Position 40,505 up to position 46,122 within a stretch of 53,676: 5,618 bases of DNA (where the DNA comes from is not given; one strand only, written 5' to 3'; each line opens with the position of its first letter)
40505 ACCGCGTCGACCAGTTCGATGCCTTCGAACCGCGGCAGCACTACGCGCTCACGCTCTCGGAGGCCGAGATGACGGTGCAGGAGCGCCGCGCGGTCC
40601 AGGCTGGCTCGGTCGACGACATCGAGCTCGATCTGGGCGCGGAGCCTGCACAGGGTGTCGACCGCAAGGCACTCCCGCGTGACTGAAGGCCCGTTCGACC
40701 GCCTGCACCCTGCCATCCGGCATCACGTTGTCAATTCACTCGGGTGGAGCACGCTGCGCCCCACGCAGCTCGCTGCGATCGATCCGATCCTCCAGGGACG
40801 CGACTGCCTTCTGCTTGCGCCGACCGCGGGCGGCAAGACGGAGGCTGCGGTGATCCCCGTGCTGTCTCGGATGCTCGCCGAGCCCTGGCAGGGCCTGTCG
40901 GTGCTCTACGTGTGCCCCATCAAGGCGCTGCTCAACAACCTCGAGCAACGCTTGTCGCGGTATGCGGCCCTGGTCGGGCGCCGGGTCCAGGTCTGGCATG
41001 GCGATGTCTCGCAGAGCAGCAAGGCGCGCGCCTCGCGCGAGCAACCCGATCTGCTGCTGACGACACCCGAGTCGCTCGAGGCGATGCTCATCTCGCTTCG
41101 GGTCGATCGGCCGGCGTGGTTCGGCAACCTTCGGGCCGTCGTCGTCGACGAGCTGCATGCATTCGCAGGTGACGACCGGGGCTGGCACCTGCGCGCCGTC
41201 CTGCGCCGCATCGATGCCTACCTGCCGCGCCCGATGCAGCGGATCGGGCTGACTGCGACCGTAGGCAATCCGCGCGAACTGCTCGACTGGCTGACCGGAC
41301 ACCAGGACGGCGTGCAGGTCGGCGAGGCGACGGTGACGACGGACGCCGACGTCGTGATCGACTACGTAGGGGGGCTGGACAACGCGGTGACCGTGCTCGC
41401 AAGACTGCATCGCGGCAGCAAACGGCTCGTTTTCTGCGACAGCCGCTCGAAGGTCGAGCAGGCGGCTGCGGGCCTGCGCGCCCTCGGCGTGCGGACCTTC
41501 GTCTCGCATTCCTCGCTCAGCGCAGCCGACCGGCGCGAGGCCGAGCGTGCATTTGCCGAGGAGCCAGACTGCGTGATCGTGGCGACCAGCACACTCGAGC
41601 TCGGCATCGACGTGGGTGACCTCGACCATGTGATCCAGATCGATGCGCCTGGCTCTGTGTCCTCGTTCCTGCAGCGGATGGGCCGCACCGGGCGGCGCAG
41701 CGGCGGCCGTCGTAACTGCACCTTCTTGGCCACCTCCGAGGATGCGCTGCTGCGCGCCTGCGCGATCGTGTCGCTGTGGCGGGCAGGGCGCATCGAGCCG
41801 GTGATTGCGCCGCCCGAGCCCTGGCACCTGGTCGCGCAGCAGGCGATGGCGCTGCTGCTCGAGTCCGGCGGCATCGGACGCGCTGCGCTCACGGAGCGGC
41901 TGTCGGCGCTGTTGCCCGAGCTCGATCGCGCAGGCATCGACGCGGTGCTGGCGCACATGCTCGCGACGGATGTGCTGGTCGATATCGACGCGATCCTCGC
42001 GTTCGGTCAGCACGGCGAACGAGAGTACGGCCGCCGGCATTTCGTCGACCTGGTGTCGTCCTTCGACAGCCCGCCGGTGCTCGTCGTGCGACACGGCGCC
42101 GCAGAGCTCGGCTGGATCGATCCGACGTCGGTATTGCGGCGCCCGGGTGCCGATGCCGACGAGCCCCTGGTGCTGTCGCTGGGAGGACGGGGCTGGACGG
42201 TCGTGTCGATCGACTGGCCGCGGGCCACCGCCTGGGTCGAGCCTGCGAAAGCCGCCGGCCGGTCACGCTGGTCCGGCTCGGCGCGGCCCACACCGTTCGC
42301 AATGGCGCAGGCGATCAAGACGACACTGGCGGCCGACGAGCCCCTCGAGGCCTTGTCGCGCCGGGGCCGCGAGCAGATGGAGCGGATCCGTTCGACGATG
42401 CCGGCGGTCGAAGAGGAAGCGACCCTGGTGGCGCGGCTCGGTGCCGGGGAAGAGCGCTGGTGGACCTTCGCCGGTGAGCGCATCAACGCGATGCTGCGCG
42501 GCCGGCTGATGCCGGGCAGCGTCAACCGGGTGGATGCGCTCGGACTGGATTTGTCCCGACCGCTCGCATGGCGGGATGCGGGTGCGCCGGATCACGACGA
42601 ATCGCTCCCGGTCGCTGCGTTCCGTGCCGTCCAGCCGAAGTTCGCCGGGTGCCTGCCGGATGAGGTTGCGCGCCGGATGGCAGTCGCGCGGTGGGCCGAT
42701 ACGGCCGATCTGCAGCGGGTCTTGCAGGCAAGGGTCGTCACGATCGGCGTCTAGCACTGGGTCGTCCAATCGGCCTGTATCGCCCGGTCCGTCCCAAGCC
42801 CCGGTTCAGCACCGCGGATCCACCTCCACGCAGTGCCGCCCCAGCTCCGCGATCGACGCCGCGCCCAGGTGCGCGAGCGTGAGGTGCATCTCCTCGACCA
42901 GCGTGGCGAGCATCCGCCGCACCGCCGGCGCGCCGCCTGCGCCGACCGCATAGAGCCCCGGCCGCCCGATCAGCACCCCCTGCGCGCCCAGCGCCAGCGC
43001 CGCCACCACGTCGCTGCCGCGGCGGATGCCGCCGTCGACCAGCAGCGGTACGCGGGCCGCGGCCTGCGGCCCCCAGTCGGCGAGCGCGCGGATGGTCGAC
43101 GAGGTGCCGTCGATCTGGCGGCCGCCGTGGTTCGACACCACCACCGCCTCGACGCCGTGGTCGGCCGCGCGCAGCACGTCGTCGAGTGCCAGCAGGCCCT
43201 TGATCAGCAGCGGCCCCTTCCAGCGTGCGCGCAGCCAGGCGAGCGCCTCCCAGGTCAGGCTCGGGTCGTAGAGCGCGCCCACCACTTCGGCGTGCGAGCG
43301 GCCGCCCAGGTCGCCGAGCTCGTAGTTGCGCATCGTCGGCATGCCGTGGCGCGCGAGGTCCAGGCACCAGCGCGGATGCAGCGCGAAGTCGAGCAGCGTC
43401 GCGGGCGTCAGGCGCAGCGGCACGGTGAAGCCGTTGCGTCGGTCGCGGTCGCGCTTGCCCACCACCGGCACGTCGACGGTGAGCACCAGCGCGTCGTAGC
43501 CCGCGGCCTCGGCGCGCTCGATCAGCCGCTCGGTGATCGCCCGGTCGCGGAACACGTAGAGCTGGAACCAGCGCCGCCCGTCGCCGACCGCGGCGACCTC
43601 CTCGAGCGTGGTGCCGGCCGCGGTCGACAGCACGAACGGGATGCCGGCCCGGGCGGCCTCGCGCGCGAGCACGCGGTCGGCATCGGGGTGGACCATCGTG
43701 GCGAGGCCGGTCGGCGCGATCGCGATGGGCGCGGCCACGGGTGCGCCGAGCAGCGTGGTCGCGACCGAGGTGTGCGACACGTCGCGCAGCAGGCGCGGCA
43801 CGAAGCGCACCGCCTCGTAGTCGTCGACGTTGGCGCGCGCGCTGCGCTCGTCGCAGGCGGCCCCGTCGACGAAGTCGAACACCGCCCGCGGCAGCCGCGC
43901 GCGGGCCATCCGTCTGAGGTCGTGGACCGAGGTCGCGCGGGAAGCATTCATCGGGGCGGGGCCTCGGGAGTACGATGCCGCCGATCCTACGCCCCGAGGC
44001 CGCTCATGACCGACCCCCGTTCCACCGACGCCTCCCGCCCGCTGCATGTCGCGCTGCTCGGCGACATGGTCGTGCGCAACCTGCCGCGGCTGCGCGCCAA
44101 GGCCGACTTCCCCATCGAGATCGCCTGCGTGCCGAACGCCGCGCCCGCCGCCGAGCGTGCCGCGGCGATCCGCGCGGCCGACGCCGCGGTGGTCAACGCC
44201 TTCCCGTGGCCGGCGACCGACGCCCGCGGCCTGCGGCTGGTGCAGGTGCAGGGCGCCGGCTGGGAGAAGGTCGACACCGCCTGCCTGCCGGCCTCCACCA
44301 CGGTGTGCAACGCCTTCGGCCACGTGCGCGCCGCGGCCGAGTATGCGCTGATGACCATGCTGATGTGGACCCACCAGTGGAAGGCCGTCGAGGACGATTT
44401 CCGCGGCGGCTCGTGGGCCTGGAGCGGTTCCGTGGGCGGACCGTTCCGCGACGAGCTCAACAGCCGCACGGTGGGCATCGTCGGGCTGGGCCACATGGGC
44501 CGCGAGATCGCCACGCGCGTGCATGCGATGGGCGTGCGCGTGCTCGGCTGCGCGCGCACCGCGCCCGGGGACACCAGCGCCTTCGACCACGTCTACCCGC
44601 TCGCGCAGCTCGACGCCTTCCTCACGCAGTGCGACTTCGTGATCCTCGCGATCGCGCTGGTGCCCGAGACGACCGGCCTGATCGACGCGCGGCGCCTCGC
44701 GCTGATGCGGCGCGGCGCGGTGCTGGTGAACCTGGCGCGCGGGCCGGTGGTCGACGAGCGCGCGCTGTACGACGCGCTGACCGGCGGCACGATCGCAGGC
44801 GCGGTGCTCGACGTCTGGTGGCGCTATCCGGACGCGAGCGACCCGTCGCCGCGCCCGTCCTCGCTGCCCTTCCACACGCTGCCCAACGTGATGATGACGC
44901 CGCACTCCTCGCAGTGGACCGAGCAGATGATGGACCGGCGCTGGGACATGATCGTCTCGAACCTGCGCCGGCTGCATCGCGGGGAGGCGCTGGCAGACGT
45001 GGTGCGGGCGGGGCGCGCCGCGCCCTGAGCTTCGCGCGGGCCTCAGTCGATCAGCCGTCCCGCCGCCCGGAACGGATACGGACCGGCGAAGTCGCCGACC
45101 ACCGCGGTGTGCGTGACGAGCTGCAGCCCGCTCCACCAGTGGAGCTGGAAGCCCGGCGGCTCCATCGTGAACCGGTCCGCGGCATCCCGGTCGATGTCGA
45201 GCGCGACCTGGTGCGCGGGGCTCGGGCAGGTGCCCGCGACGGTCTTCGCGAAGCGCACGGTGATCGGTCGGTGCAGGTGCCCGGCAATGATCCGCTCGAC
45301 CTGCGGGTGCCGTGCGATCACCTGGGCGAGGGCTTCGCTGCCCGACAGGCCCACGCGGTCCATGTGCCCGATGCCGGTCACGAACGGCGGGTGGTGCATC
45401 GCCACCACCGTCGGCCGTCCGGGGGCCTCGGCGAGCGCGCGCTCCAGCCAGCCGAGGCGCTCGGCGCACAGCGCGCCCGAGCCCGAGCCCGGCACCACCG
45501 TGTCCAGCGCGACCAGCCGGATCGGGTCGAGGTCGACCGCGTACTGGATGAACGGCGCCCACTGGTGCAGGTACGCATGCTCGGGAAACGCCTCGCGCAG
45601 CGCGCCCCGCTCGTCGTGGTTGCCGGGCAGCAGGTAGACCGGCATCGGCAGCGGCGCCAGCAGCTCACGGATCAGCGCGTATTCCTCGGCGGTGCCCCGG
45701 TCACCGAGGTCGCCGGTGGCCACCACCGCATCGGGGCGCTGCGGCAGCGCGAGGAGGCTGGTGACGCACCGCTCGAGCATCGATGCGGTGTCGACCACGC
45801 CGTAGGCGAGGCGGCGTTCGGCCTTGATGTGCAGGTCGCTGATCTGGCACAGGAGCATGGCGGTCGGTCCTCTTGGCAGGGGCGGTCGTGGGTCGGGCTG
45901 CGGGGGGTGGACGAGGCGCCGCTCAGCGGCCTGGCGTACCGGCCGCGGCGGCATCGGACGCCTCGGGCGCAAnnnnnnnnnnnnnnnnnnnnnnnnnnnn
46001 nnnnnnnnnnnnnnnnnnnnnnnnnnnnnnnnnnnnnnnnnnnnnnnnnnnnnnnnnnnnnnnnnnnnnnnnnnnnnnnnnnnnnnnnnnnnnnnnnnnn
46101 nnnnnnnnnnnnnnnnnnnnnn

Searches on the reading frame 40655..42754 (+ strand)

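Call 10: search_protein_families(library=padloc, proteins=[window:40655-42754:+], max_evalue=0.00001)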
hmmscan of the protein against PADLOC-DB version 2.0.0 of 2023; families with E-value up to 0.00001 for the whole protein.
window:40655-42754:+ (699 aa): 57 families (the best 25 are shown)
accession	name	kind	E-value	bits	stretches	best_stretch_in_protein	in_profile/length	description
PDLC02503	BrxHI|BrxHII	-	3.6e-269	892.9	1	13-694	4-692/698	BrxHI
PDLC02501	BrxHI|BrxHII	-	2.1e-132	441.1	1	14-618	4-612/925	BrxHI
PDLC03960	SngC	-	3.6e-114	381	1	13-686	5-713/720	-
PDLC02897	DpdJ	-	1.4e-41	140.4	2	247-437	350-540/1570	DpdJ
PDLC02864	DpdF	-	3.7e-32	109.9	1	21-364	10-343/610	DpdF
PDLC02870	DpdF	-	9.1e-29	98.3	1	25-367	5-339/534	DpdF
PDLC02861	DpdF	-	1.4e-26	91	1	27-363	22-347/611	DpdF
PDLC03928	PsyrT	-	9.4e-25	85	1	29-366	16-352/689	-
PDLC01761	Cas3b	-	2.2e-17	61.1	2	242-355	435-541/705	-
PDLC00192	HamB1|HamB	-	6.2e-17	58.5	1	34-221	269-452/1104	DEAD-box helicase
PDLC01710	Cas3a1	-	7.6e-17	59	2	241-350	433-546/745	Cas3_1_CAS-I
PDLC02896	DpdJ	-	2.2e-16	56.8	1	307-352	583-628/1487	DpdJ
PDLC02707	PbeA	-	5.1e-16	56.4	1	247-353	515-622/672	PbeA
PDLC02865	DpdF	-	7.1e-15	51.7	1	21-352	747-1074/1499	DpdF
PDLC00037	DruE3|DruE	-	2e-14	50.3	1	289-351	1041-1103/2055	SNF2 family N-terminal domain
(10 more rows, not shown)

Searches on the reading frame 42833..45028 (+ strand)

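Call 72: search_protein_families(library=pfam, proteins=[window:42833-45028:+], max_evalue=0.00001)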
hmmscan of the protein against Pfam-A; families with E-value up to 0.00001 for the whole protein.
window:42833-45028:+ (731 aa): 2 families
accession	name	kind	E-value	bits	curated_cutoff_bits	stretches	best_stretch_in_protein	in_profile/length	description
PF02826.25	2-Hacid_dh_C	-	2.1e-46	158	25.1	1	506-692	1-177/178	D-isomer specific 2-hydroxyacid dehydrogenase, NAD binding domain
PF03446.21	NAD_binding_2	-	7.2e-07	29.8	21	1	546-643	1-101/161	NAD binding domain of 6-phosphogluconate dehydrogenase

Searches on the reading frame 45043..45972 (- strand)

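Call 72: search_protein_families(library=pfam, proteins=[window:45043-45972:-], max_evalue=0.00001)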
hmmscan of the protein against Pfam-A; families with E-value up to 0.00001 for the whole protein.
window:45043-45972:- (309 aa): 1 family
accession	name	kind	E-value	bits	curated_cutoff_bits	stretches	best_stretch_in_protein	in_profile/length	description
PF00149.33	Metallophos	-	1.8e-19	71.3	21.5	1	41-236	3-191/191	Calcineurin-like phosphoesterase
